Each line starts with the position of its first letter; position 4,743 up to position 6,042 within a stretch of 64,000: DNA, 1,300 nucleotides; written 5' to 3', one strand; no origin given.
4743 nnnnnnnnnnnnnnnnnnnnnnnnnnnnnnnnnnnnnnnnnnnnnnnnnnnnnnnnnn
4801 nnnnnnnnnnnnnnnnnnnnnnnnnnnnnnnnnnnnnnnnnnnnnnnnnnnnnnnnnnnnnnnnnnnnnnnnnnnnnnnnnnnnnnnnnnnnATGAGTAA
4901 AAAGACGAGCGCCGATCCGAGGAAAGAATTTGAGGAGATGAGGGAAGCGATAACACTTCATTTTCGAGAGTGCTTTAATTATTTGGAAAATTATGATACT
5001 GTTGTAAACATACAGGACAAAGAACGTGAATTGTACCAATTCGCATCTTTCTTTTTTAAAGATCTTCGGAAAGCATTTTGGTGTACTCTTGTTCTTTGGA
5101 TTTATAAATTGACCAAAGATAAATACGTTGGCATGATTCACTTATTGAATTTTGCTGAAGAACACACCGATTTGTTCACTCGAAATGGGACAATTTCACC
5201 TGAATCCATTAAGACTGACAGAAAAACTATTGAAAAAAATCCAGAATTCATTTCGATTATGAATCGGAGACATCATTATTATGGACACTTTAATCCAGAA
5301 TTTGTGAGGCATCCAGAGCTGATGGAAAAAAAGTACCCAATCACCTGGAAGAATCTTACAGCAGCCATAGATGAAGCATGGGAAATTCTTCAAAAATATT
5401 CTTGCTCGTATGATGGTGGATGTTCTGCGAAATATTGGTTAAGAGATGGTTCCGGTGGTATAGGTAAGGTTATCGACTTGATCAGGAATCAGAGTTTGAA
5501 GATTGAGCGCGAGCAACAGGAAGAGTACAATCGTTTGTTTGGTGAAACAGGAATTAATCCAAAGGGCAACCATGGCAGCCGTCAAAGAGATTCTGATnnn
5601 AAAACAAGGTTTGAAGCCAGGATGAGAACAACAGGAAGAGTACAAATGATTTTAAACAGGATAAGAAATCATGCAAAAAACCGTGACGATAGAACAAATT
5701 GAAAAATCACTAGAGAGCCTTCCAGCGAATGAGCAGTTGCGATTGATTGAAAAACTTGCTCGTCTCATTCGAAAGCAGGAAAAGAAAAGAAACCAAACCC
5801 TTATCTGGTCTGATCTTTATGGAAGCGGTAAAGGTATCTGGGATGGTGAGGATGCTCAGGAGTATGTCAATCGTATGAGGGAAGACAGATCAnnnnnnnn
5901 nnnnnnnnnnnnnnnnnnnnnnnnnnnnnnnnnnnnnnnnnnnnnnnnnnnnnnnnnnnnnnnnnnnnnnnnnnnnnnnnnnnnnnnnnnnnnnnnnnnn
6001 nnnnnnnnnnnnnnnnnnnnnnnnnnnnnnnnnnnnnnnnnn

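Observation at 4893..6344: Low-GC islet between an EamA transporter and gyrB: HEPN-motif protein plus VapBC-like TA, flanked by a 17-nt direct repeat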

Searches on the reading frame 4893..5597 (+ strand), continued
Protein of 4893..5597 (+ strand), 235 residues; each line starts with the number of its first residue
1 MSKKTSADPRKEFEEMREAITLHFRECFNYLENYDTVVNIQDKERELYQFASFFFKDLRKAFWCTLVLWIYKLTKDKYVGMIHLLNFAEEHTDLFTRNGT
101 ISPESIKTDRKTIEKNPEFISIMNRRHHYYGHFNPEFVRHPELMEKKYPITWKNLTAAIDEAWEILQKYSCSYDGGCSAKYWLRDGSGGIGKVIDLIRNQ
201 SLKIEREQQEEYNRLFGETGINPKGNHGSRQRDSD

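Call 78: search_dna_similar(query=window:4893-5597:+, collection=phages, mode=protein, max_evalue=0.001, max_rows=10)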
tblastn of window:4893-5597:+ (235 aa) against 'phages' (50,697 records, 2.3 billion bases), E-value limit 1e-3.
No match.

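Call 82: fold_search(model_id=the predicted structure, library=pdb)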
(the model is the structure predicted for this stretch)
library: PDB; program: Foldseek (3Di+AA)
matches with E <= 10: 207; with E <= 0.001: 0
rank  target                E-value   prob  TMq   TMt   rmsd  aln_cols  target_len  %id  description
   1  8tn1_A                5.7e-01  0.84  0.34  0.48   6.6       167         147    8  De novo designed protein binds poly ADP ribose polymerase inhibitors (PARPi) - apo (released 2024-04-24)
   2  9ifx_A                5.7e-01  0.33  0.25  0.13  11.6       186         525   12  Beta-hairpin macrocyclic peptide in complex with STAT1 (released 2026-02-18)
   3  9iga_A                6.2e-01  0.12  0.17  0.10  12.9       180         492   12  Beta-hairpin macrocyclic peptide in complex with STAT1 (released 2026-02-18)
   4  9n0k_A                1.1e+00  0.51  0.30  0.45   6.3       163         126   12  Crystal structure of KABLE triple mutant (Ile12Phe, Lys14Pro, Leu20Trp) (released 2025-08-20)
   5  1bf5_A                1.4e+00  0.08  0.16  0.09  12.9       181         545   11  TYROSINE PHOSPHORYLATED STAT-1/DNA COMPLEX (released 1998-08-12)
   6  9s99_B                1.5e+00  0.10  0.17  0.19  20.5       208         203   11  CdvB2 filament - high twist, class B (released 2026-01-28)
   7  8s2p_BBB              1.6e+00  0.11  0.19  0.21  23.6       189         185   13  Crystal structure of Borrelia burgdorferi paralogous family 12 outer surface protein BBH37 (space group p21) (released 2025-03-05)
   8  6ivw_E                1.6e+00  0.06  0.15  0.14  26.1       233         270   10  Crystal structure of a bacterial Bestrophin homolog from Klebsiella pneumoniae with a mutation D269A (released 2019-11-13)
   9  3jrt                  1.8e+00  0.15  0.26  0.33  15.4       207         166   13  Structure from the mobile metagenome of V. paracholerae: Integron cassette protein Vpc_cass2 (released 2009-09-22)
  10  9n0i_E                1.9e+00  0.23  0.26  0.37   7.4       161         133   12  Crystal structure of KABLE double mutant (Lys14Pro, Leu20Trp) (released 2025-08-20)
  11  4bne_B                1.9e+00  0.07  0.17  0.14  35.1       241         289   10  Pacsin2 Interacts with Membranes and Actin-Filaments (released 2014-05-14)
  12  9min_I                2.0e+00  0.41  0.31  0.50   6.6       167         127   12  Structure of a designed minibinder to NYESO1-A*02:01 (released 2025-08-06)
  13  4uos                  2.0e+00  0.13  0.23  0.27  22.4       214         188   14  Thermodynamic hyperstability in parametrically designed helical bundles (released 2014-11-05)
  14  8fhc_A                2.3e+00  0.13  0.21  0.23  21.7       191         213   10  Protein 41 with aldehyde deformylating oxidase activity from Gamma proteobacterium (released 2023-12-20)
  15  7ae8_A                2.3e+00  0.12  0.21  0.28  10.2       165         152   14  Crystal structure of HEPN(R102A) toxin (released 2020-12-30)
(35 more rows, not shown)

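Call 86: find_encoding_contigs(protein=P0006, flank=5000, max_places=3)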
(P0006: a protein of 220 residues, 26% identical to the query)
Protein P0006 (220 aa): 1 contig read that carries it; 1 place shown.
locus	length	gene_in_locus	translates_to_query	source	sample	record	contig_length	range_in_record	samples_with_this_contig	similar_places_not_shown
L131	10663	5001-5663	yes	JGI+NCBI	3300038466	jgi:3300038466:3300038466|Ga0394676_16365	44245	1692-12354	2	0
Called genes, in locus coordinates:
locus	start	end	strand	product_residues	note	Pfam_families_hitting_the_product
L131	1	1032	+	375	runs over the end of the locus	PF00712:DNA_pol3_beta, PF02767:DNA_pol3_beta_2, PF02768:DNA_pol3_beta_3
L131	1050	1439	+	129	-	-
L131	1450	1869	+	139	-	PF05258:DciA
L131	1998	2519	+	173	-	PF00578:AhpC-TSA, PF08534:Redoxin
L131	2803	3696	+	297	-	PF00892:EamA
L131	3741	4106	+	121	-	PF14076:DUF4258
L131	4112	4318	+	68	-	-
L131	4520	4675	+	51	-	-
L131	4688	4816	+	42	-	-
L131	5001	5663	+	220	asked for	PF18734:HEPN_AbiU2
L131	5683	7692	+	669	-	PF02518:HATPase_c, PF00204:DNA_gyraseB, PF01751:Toprim, PF00986:DNA_gyraseB_C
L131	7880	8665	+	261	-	-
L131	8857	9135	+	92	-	-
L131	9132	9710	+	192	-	-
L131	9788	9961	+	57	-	PF04255:DUF433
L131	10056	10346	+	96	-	PF01909:NTP_transf_2, PF18765:Polbeta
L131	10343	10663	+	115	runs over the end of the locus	PF01934:HepT-like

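Call 87: find_encoding_contigs(protein=P0007, flank=5000, max_places=3)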
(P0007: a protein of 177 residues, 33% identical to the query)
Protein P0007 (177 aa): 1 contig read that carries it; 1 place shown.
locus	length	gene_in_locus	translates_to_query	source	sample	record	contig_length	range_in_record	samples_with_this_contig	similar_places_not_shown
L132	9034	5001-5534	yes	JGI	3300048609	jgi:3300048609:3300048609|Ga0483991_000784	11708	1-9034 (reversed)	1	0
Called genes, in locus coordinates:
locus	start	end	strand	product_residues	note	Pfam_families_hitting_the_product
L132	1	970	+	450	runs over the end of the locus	PF11638:DnaA_N, PF01695:IstB_IS21, PF00308:Bac_DnaA, PF08299:Bac_DnaA_C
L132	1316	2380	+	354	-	PF00712:DNA_pol3_beta, PF02767:DNA_pol3_beta_2, PF02768:DNA_pol3_beta_3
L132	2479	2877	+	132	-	PF05258:DciA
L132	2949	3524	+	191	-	PF08534:Redoxin, PF00578:AhpC-TSA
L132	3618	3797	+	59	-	-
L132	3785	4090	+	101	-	PF05016:ParE_toxin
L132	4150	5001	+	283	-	PF00892:EamA, PF03151:TPT (faint), PF00892:EamA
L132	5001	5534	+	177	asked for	PF18734:HEPN_AbiU2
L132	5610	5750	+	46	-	-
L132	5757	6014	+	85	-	PF07927:HicA_toxin (weak)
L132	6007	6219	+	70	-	PF21748:UPF0150, PF15919:HicB_lk_antitox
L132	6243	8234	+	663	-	PF02518:HATPase_c, PF00204:DNA_gyraseB, PF01751:Toprim, PF00986:DNA_gyraseB_C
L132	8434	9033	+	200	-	?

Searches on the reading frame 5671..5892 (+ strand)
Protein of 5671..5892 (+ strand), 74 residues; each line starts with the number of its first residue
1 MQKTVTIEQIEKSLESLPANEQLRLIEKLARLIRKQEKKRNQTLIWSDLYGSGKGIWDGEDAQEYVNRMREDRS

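Call 4: search_protein_families(library=pfam, proteins=[window:5671-5892:+], max_evalue=1)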
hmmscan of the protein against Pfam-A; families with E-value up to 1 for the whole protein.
window:5671-5892:+ (74 aa): 2 families
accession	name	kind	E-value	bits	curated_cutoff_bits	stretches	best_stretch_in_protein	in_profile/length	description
PF04003.17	Utp12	-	0.018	15.6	31.5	1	4-46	12-54/107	Dip2/Utp12 Family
PF23885.1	DUF7238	-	0.047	14.3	27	1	20-70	24-75/112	Family of unknown function (DUF7238)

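Call 5: search_protein_families(library=padloc, proteins=[window:5671-5892:+], max_evalue=1)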
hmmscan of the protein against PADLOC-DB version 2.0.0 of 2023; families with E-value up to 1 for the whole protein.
window:5671-5892:+ (74 aa): 0 families

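Call 10: search_protein_families(library=ncbifam, proteins=[window:5671-5892:+], max_evalue=1)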
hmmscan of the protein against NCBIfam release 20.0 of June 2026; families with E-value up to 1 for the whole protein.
window:5671-5892:+ (74 aa): 0 families

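Call 11: search_protein_families(library=phrogs, proteins=[window:5671-5892:+], max_evalue=0.1)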
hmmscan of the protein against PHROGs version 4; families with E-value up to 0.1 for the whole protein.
window:5671-5892:+ (74 aa): 2 families
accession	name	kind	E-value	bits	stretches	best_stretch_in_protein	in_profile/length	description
phrog_38852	-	unknown function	0.014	16.1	1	6-22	2-18/34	-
phrog_11530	-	unknown function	0.064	14.1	1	3-54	52-102/184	-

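Call 53: search_solved_structures(query=window:5671-5892:+, max_evalue=10)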
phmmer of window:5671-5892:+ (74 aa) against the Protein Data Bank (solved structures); distinct sequences matched with E-value up to 10: 3.
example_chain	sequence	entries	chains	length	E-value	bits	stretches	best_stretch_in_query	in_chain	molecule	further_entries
9yya_A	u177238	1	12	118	0.24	15.1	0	8-40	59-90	Macrophage migration inhibitory factor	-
2aaz_A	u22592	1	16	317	0.35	14.6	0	50-68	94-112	Thymidylate synthase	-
6trp_A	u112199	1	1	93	2.6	11.8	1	22-60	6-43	Peptide synthetase XpsB,Peptide synthetase XpsB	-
